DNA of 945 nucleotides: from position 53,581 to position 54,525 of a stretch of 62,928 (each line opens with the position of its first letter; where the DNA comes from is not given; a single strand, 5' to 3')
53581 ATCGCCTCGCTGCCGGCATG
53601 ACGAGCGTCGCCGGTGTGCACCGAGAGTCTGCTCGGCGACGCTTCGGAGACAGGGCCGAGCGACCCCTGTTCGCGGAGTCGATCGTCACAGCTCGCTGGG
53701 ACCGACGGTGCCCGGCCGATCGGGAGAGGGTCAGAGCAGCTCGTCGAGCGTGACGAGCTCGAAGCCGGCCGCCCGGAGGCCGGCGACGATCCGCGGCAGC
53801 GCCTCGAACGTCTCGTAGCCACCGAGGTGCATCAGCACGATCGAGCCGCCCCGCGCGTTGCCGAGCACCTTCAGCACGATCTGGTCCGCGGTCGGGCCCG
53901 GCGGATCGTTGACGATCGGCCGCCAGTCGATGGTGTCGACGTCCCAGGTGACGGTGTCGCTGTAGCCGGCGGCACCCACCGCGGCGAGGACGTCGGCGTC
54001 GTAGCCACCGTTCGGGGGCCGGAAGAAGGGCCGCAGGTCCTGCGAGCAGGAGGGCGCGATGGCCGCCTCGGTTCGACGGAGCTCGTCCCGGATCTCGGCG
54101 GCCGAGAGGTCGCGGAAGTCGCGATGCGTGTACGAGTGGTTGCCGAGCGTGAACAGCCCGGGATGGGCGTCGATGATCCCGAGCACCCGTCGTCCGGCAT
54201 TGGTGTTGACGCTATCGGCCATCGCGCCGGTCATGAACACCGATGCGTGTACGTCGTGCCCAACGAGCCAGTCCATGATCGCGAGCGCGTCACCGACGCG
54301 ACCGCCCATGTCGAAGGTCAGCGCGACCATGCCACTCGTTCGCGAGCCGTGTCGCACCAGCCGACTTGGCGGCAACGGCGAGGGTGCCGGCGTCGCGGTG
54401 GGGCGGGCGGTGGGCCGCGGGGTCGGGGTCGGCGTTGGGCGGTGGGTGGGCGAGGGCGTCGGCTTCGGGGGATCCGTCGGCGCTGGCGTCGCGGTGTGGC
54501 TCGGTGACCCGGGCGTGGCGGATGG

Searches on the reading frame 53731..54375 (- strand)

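Call 35: search_protein_families(library=pfam, proteins=[window:53731-54375:-], max_evalue=0.00001)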
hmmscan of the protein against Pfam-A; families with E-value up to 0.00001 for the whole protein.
window:53731-54375:- (214 aa): 1 family
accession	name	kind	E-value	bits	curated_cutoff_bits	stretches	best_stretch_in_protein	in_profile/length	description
PF01522.26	Polysacc_deac_1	-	1.5e-18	67.3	23.1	1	12-138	4-121/124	Polysaccharide deacetylase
